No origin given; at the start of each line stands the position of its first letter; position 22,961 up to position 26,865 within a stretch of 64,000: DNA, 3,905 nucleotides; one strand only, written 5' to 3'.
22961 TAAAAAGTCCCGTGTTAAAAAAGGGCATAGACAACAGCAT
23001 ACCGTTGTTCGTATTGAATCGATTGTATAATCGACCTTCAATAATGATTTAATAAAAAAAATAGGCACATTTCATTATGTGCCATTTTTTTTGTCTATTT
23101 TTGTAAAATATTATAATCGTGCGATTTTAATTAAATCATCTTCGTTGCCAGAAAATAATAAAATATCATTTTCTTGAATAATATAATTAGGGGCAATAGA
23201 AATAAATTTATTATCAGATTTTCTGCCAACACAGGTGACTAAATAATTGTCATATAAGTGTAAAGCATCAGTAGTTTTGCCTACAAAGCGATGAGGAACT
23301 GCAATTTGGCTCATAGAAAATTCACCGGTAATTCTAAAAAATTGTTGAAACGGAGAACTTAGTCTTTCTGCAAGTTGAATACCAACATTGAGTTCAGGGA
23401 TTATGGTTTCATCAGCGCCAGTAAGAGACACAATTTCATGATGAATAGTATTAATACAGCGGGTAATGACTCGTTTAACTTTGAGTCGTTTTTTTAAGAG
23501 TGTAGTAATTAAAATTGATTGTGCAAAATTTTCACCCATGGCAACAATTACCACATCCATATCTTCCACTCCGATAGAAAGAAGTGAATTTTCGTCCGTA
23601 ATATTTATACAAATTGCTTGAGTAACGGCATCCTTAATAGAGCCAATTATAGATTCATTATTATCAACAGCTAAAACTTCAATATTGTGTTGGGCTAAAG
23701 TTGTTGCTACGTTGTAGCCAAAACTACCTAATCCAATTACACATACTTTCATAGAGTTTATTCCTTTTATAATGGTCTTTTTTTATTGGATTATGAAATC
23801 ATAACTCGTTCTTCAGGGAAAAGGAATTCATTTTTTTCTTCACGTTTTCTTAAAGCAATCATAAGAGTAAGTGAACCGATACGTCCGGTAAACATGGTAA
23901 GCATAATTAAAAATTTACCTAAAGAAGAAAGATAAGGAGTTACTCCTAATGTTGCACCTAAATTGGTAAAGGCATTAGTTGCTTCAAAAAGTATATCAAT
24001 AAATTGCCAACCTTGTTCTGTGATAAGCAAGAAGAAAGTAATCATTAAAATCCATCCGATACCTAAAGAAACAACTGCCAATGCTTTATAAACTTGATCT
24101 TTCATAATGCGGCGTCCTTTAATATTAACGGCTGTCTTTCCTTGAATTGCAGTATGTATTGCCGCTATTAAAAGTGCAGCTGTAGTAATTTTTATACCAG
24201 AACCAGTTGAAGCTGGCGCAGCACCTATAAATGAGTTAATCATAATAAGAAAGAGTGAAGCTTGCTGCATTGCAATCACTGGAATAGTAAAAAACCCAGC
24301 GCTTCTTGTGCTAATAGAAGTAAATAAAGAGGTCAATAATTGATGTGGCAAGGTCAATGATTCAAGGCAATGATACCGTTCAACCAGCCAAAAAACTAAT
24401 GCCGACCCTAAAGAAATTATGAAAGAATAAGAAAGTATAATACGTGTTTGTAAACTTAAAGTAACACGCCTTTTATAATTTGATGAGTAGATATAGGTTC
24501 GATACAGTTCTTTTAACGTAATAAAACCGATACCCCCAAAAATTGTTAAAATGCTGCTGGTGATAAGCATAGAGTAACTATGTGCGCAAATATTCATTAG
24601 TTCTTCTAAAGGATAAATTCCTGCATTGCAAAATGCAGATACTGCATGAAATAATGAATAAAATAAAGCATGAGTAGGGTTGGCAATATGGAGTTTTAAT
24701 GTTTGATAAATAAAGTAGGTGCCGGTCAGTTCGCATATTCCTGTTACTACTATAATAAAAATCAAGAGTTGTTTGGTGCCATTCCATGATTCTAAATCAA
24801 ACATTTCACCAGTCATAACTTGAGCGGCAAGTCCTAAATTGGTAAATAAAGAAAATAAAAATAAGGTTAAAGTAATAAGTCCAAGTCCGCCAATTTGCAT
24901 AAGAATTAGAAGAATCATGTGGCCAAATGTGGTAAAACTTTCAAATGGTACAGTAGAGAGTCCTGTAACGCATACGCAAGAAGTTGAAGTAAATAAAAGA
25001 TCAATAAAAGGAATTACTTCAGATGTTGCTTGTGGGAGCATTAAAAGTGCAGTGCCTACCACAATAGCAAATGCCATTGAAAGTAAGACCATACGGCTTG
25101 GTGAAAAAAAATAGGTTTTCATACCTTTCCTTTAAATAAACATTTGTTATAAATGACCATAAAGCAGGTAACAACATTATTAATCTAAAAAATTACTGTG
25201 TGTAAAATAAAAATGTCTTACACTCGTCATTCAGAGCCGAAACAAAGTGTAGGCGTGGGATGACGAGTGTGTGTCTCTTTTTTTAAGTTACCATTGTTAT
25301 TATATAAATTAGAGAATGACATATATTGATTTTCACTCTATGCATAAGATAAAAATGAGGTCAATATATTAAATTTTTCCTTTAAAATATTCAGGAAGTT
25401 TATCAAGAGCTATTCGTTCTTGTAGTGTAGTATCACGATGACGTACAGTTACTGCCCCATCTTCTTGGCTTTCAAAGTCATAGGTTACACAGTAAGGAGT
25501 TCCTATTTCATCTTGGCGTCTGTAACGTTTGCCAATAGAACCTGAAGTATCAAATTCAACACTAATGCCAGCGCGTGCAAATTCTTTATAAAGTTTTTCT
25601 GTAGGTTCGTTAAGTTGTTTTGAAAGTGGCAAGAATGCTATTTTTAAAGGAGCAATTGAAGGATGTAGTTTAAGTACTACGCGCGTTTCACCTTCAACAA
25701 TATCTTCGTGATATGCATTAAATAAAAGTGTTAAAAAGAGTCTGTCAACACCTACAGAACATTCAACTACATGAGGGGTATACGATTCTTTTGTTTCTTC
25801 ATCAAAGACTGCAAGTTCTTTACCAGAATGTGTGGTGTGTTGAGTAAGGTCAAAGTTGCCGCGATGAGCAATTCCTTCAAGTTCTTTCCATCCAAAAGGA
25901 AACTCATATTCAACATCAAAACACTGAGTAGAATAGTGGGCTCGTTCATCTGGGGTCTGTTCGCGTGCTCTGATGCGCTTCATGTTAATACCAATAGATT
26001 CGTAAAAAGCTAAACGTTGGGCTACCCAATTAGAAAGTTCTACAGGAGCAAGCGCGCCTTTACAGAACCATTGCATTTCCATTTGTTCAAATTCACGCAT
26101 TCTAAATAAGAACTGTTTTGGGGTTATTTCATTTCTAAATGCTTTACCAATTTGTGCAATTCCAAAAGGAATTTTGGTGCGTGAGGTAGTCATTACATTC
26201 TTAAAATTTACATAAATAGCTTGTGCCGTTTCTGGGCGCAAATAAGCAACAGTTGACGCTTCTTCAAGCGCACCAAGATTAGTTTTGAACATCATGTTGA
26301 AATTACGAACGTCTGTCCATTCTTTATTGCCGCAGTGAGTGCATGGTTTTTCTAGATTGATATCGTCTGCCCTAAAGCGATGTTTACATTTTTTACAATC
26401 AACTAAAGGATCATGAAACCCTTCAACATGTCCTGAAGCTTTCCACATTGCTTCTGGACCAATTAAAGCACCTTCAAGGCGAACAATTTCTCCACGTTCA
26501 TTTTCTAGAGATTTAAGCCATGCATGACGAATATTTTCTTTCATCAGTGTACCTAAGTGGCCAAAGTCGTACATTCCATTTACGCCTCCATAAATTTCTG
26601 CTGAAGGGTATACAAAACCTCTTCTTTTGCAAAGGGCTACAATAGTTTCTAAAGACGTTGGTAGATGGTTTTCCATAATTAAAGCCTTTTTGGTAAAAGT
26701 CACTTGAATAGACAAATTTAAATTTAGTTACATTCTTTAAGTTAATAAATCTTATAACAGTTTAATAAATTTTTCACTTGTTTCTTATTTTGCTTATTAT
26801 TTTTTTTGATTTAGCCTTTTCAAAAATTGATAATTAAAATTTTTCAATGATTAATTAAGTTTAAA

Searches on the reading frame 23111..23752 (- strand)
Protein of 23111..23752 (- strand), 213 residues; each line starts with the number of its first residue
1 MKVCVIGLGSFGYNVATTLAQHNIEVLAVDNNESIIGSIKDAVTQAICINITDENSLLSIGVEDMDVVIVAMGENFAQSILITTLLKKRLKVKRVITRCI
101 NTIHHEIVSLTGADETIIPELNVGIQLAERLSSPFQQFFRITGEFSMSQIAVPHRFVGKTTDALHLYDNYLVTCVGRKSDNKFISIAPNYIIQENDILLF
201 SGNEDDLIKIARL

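Call 50: search_protein_families(library=pfam, proteins=[window:23111-23752:-], max_evalue=0.00001)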
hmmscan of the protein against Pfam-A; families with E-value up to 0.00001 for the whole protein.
window:23111-23752:- (213 aa): 3 families
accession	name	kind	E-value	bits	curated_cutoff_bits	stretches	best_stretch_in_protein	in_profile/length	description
PF02254.24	TrkA_N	-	7.6e-25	87.9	23.8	1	3-119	1-116/116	TrkA-N domain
PF02080.26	TrkA_C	-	3.7e-08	33.6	27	1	152-213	8-69/71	TrkA-C domain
PF03721.20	UDPG_MGDP_dh_N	-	5.5e-06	26.5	27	1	1-42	1-42/187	UDP-glucose/GDP-mannose dehydrogenase family, NAD binding domain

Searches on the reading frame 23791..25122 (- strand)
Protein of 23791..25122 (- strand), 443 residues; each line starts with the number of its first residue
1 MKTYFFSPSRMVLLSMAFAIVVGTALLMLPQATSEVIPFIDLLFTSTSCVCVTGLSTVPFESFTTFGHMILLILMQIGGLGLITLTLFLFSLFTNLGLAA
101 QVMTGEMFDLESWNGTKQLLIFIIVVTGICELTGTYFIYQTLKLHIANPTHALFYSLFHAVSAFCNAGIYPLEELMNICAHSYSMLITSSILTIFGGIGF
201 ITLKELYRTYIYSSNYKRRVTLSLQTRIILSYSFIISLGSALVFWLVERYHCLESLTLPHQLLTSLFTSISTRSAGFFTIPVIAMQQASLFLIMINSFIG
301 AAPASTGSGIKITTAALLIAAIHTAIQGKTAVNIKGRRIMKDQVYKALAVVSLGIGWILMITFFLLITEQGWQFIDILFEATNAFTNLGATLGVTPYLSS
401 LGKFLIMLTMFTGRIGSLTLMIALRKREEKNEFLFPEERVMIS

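Call 50: search_protein_families(library=pfam, proteins=[window:23791-25122:-], max_evalue=0.00001)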
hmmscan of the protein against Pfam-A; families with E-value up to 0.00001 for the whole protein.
window:23791-25122:- (443 aa): 1 family
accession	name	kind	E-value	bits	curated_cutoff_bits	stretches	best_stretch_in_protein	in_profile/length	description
PF02386.22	TrkH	-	1.4e-40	139.7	27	1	25-428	52-494/502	Cation transport protein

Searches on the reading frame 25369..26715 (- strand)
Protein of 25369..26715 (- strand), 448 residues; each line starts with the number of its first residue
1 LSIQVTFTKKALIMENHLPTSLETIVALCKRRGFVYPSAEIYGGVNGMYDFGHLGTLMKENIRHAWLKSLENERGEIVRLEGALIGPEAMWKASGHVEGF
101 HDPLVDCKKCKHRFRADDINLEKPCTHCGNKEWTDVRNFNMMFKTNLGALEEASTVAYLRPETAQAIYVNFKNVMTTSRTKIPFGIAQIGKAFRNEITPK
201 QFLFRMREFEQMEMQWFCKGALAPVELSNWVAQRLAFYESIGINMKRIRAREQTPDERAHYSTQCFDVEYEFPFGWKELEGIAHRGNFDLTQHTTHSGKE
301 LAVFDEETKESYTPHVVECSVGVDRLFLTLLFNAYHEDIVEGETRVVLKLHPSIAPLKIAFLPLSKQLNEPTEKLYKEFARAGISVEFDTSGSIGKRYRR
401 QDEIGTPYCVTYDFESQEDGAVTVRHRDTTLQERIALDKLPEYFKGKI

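Call 50: search_protein_families(library=pfam, proteins=[window:25369-26715:-], max_evalue=0.00001)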
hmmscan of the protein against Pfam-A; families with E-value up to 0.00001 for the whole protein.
window:25369-26715:- (448 aa): 2 families
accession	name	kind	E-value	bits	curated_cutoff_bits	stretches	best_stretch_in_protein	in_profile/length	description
PF03129.25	HGTP_anticodon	-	1.9e-22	79.6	21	1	359-445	2-92/94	Anticodon binding domain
PF00587.30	tRNA-synt_2b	-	1.4e-12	48.5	29.3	1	157-331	11-176/179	tRNA synthetase class II core domain (G, H, P, S and T)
